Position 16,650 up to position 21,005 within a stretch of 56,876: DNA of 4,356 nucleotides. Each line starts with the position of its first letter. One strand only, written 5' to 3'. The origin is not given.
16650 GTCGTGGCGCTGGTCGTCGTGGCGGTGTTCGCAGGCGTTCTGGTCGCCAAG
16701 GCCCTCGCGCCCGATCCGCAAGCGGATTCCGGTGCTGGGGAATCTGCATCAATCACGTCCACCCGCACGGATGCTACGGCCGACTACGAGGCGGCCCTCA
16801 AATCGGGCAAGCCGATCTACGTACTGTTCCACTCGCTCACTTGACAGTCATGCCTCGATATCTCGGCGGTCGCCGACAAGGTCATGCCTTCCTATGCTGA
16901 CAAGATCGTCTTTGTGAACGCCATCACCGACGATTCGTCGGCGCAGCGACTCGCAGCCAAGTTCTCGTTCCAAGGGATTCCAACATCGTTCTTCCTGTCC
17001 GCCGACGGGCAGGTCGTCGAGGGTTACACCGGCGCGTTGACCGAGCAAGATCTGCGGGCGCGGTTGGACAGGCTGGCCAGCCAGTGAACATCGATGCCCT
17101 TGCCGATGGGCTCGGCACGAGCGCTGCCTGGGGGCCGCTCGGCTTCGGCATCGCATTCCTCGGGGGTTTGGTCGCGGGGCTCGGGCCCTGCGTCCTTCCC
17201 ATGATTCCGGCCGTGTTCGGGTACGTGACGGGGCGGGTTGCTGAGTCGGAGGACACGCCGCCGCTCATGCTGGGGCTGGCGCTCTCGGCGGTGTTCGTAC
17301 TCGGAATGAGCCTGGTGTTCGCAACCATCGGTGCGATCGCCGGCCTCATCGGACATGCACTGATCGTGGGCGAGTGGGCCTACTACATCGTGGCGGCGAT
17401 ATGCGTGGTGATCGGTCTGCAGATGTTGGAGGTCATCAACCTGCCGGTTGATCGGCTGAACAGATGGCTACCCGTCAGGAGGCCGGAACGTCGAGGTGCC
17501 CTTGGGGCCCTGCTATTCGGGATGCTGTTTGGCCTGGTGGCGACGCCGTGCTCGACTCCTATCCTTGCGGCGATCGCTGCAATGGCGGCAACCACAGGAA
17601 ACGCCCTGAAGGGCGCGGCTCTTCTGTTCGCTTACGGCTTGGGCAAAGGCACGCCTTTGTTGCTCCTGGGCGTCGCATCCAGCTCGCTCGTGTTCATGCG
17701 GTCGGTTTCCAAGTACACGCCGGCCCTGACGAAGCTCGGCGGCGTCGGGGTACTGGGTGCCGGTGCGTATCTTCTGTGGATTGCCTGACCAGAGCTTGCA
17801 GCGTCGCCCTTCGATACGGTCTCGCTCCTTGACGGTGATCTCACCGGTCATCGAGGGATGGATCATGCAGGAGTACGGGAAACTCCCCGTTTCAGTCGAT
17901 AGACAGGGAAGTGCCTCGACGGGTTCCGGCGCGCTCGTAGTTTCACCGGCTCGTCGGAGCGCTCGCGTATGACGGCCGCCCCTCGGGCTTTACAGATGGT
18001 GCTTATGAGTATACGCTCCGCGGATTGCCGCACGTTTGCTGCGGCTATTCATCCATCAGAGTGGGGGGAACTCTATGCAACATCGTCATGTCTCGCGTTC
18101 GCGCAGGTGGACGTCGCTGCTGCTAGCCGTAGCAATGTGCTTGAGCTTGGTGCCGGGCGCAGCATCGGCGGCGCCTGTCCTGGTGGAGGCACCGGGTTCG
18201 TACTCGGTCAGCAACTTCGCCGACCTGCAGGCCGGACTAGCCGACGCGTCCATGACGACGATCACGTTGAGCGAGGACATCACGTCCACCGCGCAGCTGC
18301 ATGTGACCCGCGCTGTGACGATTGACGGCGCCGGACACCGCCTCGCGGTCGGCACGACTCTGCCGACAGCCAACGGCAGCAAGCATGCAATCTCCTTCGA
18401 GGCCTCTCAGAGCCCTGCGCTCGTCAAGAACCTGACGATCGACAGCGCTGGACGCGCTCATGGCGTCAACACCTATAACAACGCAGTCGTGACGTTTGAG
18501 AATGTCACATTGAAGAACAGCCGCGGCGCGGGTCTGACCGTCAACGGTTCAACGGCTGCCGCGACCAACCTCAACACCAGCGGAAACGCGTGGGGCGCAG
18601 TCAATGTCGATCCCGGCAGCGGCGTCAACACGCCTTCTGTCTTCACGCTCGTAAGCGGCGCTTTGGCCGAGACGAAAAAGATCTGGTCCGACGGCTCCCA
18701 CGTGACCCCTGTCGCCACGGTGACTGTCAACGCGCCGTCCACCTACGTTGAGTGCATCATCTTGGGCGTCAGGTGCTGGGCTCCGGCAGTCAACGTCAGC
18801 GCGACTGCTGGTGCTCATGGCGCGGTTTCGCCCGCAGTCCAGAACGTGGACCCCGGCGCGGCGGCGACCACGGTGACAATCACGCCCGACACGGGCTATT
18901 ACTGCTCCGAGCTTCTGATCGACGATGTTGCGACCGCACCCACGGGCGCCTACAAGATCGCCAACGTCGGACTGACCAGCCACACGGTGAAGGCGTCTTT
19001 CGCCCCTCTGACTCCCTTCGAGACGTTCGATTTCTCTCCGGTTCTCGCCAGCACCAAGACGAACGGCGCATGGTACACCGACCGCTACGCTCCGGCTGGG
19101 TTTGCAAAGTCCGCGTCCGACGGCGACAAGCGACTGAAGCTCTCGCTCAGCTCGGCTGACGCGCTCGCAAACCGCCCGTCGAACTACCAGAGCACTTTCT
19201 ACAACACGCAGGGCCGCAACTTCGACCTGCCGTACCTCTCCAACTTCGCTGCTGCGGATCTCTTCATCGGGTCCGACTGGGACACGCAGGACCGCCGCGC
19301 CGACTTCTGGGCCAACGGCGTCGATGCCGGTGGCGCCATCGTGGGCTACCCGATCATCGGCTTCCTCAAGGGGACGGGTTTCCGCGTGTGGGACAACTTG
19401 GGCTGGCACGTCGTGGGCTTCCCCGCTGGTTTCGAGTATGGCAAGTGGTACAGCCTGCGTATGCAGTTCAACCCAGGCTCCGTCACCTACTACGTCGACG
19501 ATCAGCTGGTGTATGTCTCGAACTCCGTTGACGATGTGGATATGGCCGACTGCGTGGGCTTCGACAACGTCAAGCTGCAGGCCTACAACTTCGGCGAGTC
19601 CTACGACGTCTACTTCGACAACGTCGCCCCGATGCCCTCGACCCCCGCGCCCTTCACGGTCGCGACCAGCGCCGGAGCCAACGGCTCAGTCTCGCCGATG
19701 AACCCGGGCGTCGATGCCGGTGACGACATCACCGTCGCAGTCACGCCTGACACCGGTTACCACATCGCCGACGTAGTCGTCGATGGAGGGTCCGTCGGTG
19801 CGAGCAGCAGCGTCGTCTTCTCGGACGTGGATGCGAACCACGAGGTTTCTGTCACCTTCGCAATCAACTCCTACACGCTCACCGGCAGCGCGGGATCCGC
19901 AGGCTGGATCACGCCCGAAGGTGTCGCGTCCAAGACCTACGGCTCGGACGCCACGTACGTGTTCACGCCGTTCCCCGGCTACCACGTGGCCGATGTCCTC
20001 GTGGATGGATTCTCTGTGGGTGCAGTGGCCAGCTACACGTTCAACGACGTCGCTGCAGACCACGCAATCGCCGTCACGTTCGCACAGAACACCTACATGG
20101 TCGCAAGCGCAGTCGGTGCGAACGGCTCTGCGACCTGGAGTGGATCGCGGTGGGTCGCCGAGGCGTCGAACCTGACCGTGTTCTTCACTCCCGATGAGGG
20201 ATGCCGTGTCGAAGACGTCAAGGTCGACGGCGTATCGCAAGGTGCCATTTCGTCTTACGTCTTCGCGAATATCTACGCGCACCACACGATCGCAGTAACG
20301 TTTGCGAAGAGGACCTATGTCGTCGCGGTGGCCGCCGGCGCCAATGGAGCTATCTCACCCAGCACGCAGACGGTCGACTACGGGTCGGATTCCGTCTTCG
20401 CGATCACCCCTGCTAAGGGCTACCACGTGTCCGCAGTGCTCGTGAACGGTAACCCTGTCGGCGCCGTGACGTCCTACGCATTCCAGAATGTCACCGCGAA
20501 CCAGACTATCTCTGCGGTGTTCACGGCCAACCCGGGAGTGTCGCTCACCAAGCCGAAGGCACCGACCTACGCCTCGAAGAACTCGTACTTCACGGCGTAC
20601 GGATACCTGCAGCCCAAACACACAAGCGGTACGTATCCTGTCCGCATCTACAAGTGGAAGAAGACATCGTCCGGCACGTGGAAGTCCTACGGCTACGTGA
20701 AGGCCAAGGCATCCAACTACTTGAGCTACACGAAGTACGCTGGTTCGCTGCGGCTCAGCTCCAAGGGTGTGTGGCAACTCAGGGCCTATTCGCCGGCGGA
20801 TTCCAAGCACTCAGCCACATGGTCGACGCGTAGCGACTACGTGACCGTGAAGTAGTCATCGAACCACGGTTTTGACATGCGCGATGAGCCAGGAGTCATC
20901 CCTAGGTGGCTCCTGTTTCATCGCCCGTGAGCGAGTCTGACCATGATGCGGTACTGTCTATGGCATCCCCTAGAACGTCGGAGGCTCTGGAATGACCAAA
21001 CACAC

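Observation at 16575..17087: Candidate selenoprotein: thioredoxin-fold gene with TGA at the first Cys of CxxC plus a SECIS-like GGUC hairpin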

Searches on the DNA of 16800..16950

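Call 52: search_rna_families(source=window, start=16800, end=16950, threshold=evalue, max_evalue=10)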
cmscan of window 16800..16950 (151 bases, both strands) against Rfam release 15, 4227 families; matches with E-value up to 10: 1.
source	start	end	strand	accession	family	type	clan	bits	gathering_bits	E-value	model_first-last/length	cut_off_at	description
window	16914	16927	-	RF01734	Fluoride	Cis-reg; riboswitch;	-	10.7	34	1.2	11-24/64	no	Fluoride riboswitch aptamer (crcB RNA motif)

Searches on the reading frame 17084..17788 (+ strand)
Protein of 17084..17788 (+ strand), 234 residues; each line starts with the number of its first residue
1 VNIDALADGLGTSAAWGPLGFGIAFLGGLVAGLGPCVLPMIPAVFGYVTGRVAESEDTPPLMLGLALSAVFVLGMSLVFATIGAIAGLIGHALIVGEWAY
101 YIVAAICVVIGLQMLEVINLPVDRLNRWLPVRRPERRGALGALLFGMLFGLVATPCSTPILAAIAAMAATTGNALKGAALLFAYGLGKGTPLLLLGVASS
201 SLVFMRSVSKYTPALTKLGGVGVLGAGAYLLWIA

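Call 7: search_protein_families(library=pfam, proteins=[window:17084-17788:+], max_evalue=0.01)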
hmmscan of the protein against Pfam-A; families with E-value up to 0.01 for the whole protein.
window:17084-17788:+ (234 aa): 3 families
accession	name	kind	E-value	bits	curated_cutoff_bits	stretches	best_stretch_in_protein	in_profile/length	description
PF02683.22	DsbD_TM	-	3.1e-29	102.3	27.1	1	24-225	7-209/219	Cytochrome C biogenesis protein transmembrane domain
PF13386.12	DsbD_2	-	8.3e-13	49.1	24.9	1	23-228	1-198/199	Cytochrome C biogenesis protein transmembrane region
PF07332.16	Phage_holin_3_6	-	0.003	18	28.4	1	62-116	36-95/116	Putative Actinobacterial Holin-X, holin superfamily III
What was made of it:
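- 17084..17788 (+): ccdA (DsbD_TM family membrane electron transporter), translationally coupled by a GTGA overlap. Call 7 (PF02683, E=3e-29).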

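Call 11: find_encoding_contigs(protein=window:17084-17785:+, flank=10000, max_places=6)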
Protein window:17084-17785:+ (234 aa): no gene with exactly this product is on record in the collection.
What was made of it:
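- Tried and rejected: Source of the window: exact look-up of the window's CcdA found no public contig (call 11), so the source genome could not be identified.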

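Call 28: search_protein_families(library=ncbifam, proteins=[window:17084-17788:+], max_evalue=0.001)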
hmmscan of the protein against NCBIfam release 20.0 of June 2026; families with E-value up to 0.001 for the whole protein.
window:17084-17788:+ (234 aa): 3 families
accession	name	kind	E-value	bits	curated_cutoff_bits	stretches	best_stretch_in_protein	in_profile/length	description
NF001419.0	PRK00293.1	subfamily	6.7e-23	81.1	330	1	23-202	174-355/574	protein-disulfide reductase DsbD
NF045694.1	seleno_TsoB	exception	1.7e-16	59.5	805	1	24-220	188-380/572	rhodanese/DsbD fusion-like selenoprotein TsoB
NF040495.1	tranport_ArsG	equivalog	4.6e-10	39.3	200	1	23-232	9-222/225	aromatic aminobenezylarsenical efflux permease ArsG family transporter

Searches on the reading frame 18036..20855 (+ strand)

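Call 13: search_protein_families(library=pfam, proteins=[window:18036-20855:+], max_evalue=0.0001)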
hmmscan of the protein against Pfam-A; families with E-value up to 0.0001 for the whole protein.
window:18036-20855:+ (939 aa): 2 families
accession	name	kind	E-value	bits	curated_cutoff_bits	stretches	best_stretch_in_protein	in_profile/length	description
PF18998.6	Flg_new_2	-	2.5e-14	53.4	23.6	1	541-611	2-72/73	Divergent InlB B-repeat domain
PF20585.4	Pectate_lyase_5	-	1.5e-10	41.7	24.3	1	57-161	3-121/126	Putative pectate lyase-like adhesive domain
